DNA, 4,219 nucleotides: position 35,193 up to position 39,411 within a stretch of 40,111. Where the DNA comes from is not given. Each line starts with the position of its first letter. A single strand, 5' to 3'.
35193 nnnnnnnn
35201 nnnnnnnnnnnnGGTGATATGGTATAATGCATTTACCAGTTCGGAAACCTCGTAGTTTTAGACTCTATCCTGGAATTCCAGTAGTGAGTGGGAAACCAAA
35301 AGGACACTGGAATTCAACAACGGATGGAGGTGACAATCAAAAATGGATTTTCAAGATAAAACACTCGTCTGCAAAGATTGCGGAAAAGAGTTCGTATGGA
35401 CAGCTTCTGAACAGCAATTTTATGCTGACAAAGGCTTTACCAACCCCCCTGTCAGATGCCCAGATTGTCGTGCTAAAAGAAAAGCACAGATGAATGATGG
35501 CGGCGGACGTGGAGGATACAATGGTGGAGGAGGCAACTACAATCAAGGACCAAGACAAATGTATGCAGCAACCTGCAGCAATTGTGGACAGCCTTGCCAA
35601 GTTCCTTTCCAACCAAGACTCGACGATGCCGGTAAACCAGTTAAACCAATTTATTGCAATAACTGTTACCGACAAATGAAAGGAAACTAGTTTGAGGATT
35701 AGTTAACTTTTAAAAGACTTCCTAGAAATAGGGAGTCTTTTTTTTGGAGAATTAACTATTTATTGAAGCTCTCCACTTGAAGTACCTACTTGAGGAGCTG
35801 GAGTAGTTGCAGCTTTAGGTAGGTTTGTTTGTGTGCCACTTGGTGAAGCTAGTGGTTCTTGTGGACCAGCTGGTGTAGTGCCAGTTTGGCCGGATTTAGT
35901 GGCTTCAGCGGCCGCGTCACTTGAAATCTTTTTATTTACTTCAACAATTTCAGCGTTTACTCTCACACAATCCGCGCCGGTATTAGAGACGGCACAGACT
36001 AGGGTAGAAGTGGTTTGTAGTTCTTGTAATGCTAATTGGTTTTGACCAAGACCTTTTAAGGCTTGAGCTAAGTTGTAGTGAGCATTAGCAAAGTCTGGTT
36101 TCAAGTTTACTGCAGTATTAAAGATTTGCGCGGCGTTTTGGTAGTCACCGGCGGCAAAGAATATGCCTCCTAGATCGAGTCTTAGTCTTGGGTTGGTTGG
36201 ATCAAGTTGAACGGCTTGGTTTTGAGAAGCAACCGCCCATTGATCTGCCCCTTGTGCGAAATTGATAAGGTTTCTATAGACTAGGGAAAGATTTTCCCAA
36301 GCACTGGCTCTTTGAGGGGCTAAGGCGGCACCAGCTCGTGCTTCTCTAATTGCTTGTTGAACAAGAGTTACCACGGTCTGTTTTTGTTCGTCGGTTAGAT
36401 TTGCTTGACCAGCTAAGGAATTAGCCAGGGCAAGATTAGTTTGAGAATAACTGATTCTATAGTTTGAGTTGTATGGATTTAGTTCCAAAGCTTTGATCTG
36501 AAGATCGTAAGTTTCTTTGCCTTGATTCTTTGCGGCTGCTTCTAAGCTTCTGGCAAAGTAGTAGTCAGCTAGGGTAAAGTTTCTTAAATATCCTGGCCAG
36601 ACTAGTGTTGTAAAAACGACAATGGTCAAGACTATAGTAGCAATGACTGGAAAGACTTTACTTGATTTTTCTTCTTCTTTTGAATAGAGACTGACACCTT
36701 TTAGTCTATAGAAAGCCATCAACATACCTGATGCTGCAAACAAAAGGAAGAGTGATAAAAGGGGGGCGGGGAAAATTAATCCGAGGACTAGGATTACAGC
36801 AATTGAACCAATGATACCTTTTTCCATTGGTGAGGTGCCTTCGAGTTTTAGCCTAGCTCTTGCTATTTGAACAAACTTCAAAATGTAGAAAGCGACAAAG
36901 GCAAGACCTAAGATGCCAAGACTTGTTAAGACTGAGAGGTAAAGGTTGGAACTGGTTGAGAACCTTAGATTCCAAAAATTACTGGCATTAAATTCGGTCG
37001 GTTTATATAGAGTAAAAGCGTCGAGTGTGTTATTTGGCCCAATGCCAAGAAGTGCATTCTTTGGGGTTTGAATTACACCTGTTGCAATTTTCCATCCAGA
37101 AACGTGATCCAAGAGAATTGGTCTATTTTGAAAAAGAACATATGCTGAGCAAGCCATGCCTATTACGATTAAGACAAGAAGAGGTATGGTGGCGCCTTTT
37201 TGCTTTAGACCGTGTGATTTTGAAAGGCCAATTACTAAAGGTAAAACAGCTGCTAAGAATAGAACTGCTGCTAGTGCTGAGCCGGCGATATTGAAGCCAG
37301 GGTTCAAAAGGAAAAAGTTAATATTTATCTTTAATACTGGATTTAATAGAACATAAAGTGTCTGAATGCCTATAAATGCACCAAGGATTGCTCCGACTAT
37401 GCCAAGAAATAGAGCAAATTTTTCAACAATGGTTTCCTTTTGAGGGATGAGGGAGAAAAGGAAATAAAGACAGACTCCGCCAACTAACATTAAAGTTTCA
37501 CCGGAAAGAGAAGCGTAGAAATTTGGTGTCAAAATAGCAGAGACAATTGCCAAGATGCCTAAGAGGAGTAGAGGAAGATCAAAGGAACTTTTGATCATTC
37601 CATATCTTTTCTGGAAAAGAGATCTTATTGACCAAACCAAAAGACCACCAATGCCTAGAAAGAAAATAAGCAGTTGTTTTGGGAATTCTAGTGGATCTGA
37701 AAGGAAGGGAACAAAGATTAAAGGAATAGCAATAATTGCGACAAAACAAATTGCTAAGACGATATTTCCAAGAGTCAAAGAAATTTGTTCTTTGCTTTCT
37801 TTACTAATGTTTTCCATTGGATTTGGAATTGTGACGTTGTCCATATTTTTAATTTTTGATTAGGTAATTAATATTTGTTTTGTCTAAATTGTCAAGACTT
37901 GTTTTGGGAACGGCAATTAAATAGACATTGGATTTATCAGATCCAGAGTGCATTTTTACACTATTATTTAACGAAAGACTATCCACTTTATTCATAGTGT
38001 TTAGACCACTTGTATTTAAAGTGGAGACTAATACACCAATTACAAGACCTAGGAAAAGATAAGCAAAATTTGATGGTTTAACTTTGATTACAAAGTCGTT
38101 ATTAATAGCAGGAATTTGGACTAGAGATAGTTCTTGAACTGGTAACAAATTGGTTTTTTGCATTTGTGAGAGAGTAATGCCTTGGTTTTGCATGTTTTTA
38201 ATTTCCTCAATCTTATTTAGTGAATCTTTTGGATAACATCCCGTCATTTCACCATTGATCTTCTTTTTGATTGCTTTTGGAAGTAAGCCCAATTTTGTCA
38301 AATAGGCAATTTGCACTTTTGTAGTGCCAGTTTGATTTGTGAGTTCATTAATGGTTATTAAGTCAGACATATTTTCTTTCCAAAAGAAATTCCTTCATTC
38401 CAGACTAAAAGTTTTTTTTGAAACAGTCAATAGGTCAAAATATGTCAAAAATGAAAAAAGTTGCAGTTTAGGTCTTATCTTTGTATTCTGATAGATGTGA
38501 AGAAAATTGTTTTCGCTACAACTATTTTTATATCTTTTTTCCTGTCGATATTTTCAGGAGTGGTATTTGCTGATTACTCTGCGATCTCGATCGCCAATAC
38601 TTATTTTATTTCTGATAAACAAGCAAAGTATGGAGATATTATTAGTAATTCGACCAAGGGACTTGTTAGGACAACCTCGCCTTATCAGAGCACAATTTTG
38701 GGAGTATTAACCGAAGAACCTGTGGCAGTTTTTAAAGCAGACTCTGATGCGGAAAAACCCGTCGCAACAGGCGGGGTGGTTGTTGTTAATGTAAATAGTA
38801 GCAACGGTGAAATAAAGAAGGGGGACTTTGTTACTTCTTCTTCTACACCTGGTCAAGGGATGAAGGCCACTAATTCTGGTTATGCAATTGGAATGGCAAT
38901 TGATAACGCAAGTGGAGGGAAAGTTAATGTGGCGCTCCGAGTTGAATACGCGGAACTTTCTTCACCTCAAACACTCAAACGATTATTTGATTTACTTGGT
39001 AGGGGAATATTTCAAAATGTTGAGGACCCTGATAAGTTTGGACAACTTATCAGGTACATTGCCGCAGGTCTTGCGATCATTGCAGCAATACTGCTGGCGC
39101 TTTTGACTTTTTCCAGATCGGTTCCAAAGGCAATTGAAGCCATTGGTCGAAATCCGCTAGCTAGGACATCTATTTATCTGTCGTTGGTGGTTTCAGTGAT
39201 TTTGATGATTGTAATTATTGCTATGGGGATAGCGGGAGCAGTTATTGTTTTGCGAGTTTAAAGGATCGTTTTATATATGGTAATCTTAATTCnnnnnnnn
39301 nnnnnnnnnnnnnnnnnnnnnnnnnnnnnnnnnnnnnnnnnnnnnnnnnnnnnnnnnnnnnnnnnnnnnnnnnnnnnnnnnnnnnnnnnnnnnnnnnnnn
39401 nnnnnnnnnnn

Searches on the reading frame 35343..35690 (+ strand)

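Call 55: search_protein_families(library=pfam, proteins=[window:35343-35690:+], max_evalue=0.001)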
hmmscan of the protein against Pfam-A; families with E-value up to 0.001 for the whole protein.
window:35343-35690:+ (115 aa): 2 families
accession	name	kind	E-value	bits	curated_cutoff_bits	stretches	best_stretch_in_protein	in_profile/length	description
PF13451.12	zf_Tbcl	-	3.2e-25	88.3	24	1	4-50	1-47/48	Probable treble clef domain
PF23477.1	zf_Tbcl_2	-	5.1e-14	52.1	27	1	71-113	1-37/37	Probable treble clef zinc finger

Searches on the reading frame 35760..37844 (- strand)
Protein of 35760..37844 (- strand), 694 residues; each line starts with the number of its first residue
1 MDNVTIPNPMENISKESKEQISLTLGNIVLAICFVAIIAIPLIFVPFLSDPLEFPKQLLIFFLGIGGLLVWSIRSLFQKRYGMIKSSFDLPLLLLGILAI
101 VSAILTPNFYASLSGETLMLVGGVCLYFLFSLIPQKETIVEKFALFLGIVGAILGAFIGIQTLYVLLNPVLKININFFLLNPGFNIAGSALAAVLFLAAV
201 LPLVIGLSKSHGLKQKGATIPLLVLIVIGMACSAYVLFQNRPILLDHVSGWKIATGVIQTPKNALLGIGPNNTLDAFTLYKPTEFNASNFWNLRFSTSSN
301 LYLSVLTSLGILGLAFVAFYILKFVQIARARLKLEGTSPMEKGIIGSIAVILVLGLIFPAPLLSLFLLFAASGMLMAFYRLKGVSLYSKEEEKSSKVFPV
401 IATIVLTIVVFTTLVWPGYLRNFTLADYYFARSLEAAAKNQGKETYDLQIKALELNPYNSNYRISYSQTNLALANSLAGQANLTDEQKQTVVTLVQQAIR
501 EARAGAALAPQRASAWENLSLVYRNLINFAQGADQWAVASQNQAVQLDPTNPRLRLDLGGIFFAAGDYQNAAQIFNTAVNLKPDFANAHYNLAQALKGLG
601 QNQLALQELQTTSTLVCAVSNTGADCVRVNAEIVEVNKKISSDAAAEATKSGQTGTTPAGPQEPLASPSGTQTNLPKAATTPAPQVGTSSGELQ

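Call 12: search_protein_families(library=pfam, proteins=[window:35760-37844:-], max_evalue=0.001)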
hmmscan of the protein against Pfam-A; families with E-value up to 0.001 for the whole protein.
window:35760-37844:- (694 aa): 10 families
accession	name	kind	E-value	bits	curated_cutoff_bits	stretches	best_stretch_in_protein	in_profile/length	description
PF13414.12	TPR_11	-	3e-12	46.5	26.8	1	560-600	2-42/42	TPR repeat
PF14559.12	TPR_19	-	3.9e-08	34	25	1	563-611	2-50/68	Tetratricopeptide repeat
PF13431.12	TPR_17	-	1.2e-07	31.9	24.4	1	575-607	2-34/34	Tetratricopeptide repeat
PF13432.12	TPR_16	-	2e-06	28.6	32.7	0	542-583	21-62/65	Tetratricopeptide repeat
PF13181.12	TPR_8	-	2e-06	28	25.7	0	555-584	4-33/34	Tetratricopeptide repeat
PF00515.34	TPR_1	-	2.5e-05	24.3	27.8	0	557-585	6-34/34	Tetratricopeptide repeat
PF13371.12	TPR_9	-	3.5e-05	24.2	35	1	537-587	14-64/73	Tetratricopeptide repeat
PF13428.12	TPR_14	-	0.00013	22.8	23.5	0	552-595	1-44/44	Tetratricopeptide repeat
PF14863.12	Alkyl_sulf_dimr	-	0.00086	20.2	26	0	563-604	80-121/139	Alkyl sulfatase dimerisation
PF13424.12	TPR_12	-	0.00086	19.9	30.1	0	556-608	7-60/77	Tetratricopeptide repeat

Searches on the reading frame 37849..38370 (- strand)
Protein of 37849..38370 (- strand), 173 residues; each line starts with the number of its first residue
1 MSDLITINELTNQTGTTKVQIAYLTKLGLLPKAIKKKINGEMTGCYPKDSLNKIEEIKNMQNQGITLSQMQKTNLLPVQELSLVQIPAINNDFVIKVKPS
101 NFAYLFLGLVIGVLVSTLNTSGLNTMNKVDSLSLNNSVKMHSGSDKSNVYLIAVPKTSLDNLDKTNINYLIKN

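Call 55: search_protein_families(library=pfam, proteins=[window:37849-38370:-], max_evalue=0.001)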
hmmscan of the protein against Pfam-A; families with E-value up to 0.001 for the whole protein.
window:37849-38370:- (173 aa): 1 family
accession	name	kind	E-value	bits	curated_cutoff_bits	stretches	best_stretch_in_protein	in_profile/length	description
PF13411.12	MerR_1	-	1.4e-05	25.5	21.6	1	6-72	2-64/69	MerR HTH family regulatory protein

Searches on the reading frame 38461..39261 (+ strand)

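Call 55: search_protein_families(library=pfam, proteins=[window:38461-39261:+], max_evalue=0.001)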
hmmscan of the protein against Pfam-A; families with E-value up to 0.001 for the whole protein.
window:38461-39261:+ (266 aa): 1 family
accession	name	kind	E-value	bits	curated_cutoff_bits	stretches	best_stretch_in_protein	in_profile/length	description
PF09956.15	Phage_cement_2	-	0.00018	22.3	24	1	88-160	31-102/103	Phage cement protein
